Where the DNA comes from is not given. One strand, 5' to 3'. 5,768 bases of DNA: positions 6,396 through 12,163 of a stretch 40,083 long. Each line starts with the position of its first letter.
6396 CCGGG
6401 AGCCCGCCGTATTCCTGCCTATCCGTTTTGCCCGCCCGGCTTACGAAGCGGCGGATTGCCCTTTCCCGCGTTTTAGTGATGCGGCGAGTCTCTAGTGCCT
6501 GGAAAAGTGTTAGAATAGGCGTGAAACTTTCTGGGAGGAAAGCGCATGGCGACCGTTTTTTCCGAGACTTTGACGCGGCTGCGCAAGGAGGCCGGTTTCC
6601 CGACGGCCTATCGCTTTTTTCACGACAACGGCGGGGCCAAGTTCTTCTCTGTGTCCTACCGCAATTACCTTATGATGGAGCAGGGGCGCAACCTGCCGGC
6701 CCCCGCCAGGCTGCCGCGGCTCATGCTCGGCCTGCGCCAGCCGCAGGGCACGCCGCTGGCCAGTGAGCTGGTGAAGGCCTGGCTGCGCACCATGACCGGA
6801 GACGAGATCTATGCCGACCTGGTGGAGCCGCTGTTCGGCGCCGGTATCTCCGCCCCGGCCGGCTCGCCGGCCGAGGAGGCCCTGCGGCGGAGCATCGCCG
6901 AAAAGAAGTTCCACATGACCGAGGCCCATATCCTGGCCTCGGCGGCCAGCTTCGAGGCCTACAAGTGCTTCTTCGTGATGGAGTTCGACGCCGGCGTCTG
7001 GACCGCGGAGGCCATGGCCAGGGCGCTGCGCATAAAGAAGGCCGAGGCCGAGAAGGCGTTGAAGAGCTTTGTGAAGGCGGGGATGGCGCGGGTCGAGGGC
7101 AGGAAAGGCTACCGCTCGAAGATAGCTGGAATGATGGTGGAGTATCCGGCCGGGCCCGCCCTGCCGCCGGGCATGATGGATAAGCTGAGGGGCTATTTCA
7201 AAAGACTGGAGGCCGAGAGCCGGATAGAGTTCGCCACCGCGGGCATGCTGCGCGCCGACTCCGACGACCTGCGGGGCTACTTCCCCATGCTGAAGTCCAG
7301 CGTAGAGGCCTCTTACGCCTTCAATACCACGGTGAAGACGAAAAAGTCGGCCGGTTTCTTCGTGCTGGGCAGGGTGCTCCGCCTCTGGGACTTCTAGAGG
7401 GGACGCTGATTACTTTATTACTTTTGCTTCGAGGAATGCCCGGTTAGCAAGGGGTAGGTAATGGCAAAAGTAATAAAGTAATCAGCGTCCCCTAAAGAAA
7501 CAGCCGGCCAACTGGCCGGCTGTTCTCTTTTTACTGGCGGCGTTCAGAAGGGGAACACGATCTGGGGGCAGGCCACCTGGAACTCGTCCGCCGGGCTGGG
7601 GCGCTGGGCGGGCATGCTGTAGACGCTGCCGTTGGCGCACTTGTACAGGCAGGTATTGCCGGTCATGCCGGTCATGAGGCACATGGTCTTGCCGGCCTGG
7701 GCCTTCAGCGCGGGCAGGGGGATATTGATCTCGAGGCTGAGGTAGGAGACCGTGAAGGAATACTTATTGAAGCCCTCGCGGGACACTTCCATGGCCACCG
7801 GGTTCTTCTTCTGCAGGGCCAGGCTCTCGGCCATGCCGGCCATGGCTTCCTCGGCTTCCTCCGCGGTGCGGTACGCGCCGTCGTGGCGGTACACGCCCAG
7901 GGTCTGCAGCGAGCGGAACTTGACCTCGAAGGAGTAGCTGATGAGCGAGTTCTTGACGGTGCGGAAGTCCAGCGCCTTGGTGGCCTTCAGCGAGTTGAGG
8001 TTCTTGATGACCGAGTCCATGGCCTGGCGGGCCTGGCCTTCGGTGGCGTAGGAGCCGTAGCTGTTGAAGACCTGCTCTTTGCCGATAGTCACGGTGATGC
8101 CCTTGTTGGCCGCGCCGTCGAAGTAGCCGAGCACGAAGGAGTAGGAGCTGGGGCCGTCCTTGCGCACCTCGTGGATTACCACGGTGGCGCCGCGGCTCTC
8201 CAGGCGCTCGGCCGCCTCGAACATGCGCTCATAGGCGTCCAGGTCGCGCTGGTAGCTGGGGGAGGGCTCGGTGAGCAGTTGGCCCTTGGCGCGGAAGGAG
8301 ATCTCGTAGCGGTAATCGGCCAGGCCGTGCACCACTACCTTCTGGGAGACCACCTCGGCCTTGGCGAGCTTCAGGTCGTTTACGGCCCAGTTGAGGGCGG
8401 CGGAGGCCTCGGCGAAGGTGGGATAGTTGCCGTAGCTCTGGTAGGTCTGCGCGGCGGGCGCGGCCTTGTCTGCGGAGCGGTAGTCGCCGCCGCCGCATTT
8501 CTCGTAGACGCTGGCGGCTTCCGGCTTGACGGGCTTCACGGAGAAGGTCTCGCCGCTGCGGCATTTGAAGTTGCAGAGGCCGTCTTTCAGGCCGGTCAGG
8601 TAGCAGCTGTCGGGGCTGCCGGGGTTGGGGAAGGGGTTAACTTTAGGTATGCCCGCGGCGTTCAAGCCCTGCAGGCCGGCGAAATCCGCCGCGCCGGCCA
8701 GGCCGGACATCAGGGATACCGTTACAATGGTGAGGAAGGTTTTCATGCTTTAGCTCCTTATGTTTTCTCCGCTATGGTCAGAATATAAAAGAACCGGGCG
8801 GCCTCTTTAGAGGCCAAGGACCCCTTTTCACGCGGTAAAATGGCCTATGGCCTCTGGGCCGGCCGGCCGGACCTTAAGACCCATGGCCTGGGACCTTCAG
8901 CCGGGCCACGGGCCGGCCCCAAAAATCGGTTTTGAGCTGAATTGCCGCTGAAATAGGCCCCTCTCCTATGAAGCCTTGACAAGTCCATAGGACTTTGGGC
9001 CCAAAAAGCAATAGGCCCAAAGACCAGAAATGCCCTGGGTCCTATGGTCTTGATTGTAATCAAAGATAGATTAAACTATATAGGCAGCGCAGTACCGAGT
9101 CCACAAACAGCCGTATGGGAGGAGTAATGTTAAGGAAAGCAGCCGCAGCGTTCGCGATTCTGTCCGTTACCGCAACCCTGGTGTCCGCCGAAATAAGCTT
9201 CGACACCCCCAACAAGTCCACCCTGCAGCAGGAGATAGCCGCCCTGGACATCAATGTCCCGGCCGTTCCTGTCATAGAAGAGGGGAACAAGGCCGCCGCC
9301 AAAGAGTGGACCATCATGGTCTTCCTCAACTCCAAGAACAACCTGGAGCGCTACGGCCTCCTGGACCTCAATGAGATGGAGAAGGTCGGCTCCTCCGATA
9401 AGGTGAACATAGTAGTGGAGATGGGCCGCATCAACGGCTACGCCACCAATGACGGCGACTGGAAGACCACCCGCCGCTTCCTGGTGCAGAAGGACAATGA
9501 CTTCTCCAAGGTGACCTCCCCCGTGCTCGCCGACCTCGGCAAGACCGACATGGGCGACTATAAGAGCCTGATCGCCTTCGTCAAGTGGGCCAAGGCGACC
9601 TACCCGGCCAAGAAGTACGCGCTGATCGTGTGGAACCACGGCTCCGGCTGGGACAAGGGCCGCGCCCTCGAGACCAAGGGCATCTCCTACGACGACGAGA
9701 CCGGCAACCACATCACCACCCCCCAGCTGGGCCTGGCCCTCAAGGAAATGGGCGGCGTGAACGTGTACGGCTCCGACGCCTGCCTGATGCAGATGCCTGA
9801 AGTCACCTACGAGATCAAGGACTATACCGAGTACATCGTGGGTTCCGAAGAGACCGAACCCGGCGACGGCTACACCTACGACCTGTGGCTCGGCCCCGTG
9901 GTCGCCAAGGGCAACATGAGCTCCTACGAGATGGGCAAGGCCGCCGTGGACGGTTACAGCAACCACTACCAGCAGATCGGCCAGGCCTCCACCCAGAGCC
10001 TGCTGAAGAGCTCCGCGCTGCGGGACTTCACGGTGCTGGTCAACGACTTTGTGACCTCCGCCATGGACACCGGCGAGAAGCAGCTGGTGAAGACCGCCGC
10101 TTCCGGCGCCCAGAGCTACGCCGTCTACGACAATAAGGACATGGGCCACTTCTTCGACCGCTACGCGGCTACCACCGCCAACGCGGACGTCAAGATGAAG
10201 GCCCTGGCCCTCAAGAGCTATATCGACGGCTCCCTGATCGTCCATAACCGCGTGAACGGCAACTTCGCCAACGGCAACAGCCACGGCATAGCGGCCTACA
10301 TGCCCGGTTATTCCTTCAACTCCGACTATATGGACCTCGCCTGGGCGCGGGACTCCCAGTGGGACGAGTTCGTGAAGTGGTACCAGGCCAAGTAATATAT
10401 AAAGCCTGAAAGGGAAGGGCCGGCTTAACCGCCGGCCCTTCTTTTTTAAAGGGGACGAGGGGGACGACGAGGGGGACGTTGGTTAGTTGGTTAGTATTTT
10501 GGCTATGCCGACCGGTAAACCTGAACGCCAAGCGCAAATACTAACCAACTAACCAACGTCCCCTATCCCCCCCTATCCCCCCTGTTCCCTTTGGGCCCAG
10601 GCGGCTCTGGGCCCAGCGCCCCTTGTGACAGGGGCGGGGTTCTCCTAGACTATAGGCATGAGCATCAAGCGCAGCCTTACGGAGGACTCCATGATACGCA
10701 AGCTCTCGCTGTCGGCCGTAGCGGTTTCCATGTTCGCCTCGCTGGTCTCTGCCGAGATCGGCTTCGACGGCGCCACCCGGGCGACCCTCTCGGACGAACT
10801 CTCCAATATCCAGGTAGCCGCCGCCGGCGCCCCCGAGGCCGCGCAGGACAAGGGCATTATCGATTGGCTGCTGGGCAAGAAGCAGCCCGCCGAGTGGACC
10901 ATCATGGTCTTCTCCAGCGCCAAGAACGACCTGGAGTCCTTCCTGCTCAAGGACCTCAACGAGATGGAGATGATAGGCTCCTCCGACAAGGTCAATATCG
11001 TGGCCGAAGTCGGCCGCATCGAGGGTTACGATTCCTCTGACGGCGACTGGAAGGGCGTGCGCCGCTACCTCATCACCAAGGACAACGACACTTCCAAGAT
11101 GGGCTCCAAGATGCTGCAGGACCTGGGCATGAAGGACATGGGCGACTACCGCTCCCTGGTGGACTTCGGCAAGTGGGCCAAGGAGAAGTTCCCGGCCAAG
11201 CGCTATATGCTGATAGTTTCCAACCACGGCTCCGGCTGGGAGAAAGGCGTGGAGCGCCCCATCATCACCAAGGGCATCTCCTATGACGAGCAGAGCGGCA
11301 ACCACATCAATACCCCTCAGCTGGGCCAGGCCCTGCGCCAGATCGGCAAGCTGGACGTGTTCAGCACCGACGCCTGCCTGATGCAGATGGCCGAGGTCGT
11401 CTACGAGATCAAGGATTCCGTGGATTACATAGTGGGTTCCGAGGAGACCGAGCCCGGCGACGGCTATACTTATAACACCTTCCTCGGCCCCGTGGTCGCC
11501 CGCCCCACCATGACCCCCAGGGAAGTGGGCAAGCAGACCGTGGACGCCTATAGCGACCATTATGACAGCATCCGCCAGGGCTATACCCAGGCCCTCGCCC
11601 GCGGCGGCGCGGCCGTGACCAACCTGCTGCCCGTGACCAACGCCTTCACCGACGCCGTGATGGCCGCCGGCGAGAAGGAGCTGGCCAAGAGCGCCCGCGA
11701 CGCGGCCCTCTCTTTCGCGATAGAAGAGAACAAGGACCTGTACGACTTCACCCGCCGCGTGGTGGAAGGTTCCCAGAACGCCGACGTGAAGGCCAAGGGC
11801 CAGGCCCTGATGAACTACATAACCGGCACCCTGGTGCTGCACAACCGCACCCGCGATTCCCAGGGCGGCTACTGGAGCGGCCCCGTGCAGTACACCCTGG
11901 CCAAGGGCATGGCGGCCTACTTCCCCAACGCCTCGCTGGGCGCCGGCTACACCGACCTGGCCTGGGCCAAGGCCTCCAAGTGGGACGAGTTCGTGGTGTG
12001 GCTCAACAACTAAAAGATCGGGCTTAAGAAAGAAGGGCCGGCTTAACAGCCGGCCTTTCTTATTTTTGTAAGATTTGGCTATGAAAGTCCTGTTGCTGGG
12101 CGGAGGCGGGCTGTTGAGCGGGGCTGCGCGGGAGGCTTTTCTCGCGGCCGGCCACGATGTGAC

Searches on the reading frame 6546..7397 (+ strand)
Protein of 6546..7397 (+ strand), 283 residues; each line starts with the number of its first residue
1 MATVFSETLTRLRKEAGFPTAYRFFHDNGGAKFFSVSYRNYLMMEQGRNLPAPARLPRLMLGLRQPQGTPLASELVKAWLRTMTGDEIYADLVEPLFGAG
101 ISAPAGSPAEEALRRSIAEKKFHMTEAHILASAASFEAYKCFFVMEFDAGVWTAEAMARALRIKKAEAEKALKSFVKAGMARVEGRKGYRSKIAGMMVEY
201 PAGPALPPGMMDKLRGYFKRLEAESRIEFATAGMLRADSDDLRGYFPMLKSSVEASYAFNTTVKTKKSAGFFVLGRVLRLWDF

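Call 13: search_protein_families(library=pfam, proteins=[window:6546-7397:+])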
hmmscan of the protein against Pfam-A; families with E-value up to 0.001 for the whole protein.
window:6546-7397:+ (283 aa): 0 families

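Call 26: find_related_loci(query=window:6546-7397:+, collection=genome_contigs, flank=10000)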
Query window:6546-7397:+ (283 aa) in genome_contigs; peptide patterns used: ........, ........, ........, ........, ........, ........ (x = any residue, [..] = any of these).
37 stretches matched a pattern; 8 encode a relative of the query (tblastn E <= 1e-3); 8 distinct loci.
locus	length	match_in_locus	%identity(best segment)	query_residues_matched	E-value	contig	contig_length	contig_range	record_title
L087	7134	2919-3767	72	1-283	2e-140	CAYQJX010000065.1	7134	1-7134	MAG TPA_asm: uncultured Elusimicrobiaceae bacterium isolate binchicken_co266_98 genome assembly, contig: NODE_22465_leng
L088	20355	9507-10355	72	1-283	6e-140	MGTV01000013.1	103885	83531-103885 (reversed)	MAG: Elusimicrobia bacterium GWA2_62_23 gwa2_scaffold_1434, whole genome shotgun sequence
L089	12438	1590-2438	72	1-283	5e-133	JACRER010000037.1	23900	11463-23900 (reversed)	MAG: Elusimicrobia bacterium isolate NC_groundwater_1704_Pr3_B-0.1um_62_14 SR-2_scaffold_141_1530225, whole genome shotg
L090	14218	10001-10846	64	1-283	2e-119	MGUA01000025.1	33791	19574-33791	MAG: Elusimicrobia bacterium GWB2_63_22 gwb2_scaffold_444, whole genome shotgun sequence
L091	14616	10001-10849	65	1-283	5e-119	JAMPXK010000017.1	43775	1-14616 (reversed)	MAG: Elusimicrobiales bacterium isolate R2F_R2FSRR_metabat.29 R2F_C423, whole genome shotgun sequence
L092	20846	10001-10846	65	1-283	4e-121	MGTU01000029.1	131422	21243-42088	MAG: Elusimicrobia bacterium GWA2_61_42 gwa2_scaffold_817, whole genome shotgun sequence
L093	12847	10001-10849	50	1-283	4e-94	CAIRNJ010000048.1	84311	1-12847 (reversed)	MAG: uncultured Elusimicrobia bacterium isolate MJ_bin-1308 genome assembly, contig: bin-1308:048/112, whole genome shot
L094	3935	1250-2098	50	1-283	3e-92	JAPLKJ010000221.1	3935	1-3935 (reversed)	MAG: Elusimicrobia bacterium isolate LacPavin_0920_WC70_MAG_61_9 LacPavin_0920_WC70_scaffold_1667504, whole genome shotg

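Call 63: find_encoding_contigs(protein=window:6546-7397:+, flank=300, max_places=4)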
Protein window:6546-7397:+ (283 aa): 2 contigs read that carry it; 2 places shown.
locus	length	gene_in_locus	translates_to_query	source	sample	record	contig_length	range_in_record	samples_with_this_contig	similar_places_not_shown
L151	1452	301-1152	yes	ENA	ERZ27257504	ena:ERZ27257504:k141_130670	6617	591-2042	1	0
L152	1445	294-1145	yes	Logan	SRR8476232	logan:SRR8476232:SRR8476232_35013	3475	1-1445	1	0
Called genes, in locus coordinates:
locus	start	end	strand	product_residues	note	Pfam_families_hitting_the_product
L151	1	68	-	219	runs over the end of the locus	?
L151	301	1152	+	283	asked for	-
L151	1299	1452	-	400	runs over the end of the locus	-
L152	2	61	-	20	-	?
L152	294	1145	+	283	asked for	-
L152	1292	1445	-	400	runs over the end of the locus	-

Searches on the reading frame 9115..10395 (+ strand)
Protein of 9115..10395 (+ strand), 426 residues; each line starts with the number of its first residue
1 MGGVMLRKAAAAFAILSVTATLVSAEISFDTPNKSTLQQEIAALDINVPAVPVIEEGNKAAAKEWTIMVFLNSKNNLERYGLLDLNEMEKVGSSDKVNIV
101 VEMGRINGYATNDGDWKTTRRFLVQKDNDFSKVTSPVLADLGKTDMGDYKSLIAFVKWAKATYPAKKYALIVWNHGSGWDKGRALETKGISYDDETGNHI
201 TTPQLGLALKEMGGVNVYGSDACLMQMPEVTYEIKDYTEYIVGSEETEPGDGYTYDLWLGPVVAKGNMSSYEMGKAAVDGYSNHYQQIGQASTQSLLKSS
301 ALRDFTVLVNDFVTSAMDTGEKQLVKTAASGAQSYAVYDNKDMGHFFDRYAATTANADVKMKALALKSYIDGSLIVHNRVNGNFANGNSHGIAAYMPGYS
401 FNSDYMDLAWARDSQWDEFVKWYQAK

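Call 13: search_protein_families(library=pfam, proteins=[window:9115-10395:+])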
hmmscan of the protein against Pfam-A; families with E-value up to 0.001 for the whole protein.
window:9115-10395:+ (426 aa): 1 family
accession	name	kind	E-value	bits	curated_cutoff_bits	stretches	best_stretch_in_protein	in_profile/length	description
PF03415.19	Peptidase_C11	-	2.9e-50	172.2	25.8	1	69-421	1-357/359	Clostripain family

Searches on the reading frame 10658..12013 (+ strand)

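Call 13: search_protein_families(library=pfam, proteins=[window:10658-12013:+])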
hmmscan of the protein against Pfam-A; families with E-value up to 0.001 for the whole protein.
window:10658-12013:+ (451 aa): 1 family
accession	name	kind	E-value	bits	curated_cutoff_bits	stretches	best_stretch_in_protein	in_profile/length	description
PF03415.19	Peptidase_C11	-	2.4e-49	169.2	25.8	1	84-445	1-355/359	Clostripain family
